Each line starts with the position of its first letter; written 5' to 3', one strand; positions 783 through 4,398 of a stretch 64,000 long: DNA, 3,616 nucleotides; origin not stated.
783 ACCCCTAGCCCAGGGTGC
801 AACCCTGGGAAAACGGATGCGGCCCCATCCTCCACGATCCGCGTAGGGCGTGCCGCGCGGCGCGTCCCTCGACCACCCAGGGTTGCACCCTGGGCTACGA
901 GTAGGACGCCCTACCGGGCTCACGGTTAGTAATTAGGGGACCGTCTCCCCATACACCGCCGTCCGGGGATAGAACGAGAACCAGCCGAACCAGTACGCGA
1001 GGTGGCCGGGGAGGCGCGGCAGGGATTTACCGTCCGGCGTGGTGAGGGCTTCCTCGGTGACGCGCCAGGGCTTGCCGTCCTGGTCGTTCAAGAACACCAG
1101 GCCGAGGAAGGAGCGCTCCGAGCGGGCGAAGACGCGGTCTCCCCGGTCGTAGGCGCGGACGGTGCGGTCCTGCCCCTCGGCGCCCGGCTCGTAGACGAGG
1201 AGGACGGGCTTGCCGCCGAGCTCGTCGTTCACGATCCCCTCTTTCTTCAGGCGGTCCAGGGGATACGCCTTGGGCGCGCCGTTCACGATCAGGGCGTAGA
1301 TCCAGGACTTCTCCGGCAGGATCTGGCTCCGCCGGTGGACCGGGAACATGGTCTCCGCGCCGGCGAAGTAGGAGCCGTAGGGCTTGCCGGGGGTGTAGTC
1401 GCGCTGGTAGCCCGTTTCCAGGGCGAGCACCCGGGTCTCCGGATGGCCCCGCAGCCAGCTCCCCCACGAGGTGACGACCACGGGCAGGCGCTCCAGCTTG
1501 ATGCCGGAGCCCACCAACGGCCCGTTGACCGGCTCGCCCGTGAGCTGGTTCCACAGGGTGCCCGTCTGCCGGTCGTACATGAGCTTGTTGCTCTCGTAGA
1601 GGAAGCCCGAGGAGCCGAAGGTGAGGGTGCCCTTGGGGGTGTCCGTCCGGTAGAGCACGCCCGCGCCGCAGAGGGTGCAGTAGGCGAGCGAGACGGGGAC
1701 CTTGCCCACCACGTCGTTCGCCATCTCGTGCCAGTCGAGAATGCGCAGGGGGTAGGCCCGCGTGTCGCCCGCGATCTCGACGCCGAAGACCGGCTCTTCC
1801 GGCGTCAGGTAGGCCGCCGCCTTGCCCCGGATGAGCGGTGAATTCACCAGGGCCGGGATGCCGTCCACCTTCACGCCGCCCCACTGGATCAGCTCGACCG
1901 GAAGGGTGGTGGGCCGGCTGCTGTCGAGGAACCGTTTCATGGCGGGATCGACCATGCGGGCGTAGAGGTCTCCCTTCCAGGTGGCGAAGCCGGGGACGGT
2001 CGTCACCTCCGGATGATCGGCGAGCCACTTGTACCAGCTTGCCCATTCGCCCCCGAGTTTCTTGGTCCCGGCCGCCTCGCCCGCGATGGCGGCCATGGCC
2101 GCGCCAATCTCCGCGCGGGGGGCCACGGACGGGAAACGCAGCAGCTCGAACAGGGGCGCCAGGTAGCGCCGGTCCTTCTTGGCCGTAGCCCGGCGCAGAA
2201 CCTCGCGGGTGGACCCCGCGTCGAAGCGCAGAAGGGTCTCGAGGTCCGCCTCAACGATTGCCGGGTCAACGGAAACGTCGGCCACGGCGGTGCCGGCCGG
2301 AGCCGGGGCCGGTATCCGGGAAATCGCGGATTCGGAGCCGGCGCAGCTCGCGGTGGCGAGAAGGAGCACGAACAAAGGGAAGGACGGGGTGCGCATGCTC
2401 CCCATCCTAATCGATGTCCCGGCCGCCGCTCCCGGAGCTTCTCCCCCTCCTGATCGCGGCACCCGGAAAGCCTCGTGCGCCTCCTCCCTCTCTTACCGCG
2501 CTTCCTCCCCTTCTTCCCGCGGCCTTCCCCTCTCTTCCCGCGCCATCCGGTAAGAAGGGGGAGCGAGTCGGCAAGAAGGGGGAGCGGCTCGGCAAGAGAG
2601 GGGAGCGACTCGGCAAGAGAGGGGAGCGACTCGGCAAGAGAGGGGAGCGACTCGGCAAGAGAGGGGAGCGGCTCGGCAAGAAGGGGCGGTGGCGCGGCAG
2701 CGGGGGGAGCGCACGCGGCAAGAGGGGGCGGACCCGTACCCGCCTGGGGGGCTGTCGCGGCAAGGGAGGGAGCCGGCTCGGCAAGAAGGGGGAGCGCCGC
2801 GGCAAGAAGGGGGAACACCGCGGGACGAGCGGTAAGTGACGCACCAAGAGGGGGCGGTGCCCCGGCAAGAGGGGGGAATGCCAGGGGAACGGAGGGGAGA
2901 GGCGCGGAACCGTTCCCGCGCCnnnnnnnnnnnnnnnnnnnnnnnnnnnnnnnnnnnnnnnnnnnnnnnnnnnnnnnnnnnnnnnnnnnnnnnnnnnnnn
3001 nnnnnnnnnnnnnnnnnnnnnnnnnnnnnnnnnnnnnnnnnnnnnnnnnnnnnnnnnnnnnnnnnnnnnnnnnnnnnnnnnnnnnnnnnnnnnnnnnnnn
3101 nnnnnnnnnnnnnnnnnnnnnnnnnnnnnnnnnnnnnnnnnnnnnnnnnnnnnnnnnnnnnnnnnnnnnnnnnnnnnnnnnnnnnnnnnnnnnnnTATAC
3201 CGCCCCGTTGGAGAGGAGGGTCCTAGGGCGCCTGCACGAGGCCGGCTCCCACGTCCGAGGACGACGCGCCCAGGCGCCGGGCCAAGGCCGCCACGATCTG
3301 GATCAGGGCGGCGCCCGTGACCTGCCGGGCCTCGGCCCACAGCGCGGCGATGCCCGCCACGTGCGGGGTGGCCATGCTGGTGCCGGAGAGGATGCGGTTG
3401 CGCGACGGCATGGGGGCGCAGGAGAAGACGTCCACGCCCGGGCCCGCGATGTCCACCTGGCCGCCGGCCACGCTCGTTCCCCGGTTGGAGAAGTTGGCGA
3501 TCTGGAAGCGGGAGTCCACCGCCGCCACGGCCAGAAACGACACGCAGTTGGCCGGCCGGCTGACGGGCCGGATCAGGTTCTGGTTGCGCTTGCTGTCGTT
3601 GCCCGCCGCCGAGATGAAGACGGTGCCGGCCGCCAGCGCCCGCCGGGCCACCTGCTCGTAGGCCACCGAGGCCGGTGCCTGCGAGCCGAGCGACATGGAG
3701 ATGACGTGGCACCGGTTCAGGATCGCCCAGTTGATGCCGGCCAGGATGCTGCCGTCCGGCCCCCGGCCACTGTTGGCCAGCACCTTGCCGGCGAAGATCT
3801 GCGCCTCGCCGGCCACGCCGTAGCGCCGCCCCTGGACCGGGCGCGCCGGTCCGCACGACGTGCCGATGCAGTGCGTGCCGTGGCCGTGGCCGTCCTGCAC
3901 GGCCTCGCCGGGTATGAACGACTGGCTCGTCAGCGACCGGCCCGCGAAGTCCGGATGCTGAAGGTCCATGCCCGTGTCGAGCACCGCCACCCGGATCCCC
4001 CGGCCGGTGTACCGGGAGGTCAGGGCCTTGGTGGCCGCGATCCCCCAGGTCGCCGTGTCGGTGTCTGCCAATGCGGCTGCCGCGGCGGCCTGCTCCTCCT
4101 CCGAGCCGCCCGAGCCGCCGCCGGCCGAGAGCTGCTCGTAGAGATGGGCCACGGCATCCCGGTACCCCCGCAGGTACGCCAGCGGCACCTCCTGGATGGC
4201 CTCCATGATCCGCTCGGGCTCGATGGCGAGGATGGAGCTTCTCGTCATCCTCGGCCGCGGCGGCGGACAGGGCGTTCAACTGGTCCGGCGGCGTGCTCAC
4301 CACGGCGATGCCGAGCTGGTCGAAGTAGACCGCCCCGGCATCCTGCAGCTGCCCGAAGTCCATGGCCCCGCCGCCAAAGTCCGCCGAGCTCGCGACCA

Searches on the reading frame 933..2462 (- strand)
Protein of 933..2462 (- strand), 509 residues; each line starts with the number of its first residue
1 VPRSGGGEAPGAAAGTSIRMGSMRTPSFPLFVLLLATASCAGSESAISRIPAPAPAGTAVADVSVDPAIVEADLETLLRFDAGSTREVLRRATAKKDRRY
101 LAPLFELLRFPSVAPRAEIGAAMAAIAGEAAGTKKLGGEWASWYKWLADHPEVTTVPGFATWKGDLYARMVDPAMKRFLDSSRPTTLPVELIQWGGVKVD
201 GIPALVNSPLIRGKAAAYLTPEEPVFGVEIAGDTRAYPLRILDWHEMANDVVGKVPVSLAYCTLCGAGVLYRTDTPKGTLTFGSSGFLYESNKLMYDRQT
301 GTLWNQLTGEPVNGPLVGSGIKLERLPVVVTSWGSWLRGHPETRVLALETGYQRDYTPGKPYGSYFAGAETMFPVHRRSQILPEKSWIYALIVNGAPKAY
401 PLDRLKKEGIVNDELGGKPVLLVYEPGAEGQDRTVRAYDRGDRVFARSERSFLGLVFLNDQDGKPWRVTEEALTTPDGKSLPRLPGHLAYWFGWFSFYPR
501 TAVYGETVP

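Call 80: search_protein_families(library=pfam, proteins=[window:933-2462:-], max_evalue=0.01)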
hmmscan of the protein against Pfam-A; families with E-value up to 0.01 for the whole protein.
window:933-2462:- (509 aa): 1 family
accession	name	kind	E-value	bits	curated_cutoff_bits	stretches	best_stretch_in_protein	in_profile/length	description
PF11376.13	DUF3179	-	3.5e-80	270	27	1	200-501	2-292/292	Protein of unknown function (DUF3179)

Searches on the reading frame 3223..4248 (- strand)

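Call 80: search_protein_families(library=pfam, proteins=[window:3223-4248:-], max_evalue=0.01)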
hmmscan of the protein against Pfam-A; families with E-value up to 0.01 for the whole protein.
window:3223-4248:- (341 aa): 1 family
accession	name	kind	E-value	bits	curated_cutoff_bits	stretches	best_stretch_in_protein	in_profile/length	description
PF00082.27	Peptidase_S8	-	1e-41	143.6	21.8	1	82-309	1-259/288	Subtilase family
